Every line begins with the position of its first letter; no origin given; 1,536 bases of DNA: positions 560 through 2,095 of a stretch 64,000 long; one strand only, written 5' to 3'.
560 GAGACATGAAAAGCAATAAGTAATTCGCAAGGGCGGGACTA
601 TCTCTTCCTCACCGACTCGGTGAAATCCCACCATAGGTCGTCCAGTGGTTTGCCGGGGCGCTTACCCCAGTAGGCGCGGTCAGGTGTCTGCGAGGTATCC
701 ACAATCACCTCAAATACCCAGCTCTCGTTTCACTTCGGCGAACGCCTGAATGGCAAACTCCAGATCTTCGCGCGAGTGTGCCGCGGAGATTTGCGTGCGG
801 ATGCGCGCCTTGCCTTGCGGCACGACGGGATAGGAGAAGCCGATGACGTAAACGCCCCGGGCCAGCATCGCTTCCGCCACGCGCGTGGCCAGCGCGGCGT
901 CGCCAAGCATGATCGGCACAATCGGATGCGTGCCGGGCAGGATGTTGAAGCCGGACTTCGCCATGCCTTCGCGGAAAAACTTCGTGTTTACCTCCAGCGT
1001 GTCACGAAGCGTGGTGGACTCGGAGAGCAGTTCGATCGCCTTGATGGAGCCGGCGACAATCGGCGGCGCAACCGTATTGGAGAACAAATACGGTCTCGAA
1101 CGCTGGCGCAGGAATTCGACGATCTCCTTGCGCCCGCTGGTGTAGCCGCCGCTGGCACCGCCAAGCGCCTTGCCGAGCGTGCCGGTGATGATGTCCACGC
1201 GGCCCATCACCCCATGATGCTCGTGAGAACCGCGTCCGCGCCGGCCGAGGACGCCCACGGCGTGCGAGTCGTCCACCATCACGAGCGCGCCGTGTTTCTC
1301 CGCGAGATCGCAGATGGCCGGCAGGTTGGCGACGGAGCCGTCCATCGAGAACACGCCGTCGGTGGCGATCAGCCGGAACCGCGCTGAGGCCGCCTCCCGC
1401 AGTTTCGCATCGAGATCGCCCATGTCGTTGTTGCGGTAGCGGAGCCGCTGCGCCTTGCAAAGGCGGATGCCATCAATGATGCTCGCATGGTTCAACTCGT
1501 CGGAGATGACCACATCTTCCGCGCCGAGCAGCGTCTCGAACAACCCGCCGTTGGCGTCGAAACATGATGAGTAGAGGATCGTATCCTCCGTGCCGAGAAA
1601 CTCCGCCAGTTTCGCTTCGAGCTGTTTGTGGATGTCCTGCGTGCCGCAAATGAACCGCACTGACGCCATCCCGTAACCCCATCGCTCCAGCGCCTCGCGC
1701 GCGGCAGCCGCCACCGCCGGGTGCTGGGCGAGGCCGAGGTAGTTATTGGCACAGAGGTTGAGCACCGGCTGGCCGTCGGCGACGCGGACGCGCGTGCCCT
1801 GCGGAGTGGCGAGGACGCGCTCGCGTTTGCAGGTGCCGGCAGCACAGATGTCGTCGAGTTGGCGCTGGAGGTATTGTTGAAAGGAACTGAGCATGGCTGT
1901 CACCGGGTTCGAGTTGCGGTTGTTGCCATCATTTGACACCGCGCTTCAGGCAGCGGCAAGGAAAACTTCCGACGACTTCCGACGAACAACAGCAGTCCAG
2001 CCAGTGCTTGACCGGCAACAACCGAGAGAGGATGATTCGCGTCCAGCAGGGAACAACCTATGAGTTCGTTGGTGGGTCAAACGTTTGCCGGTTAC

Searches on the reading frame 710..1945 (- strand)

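Call 8: search_protein_families(library=pfam, proteins=[window:710-1945:-], max_evalue=0.001)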
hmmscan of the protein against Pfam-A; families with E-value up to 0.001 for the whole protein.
window:710-1945:- (411 aa): 4 families
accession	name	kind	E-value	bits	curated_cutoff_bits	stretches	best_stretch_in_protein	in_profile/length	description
PF00155.27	Aminotran_1_2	-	7e-68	229.9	19.7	1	60-401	2-360/361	Aminotransferase class I and II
PF00266.25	Aminotran_5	-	4.8e-06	26.2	21.5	1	102-231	41-181/371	Aminotransferase class-V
PF01041.23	DegT_DnrJ_EryC1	-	0.00024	20.9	19.8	1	106-232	26-152/360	DegT/DnrJ/EryC1/StrS aminotransferase family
PF01053.26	Cys_Met_Meta_PP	-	0.0007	18.7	27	0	106-233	54-181/381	Cys/Met metabolism PLP-dependent enzyme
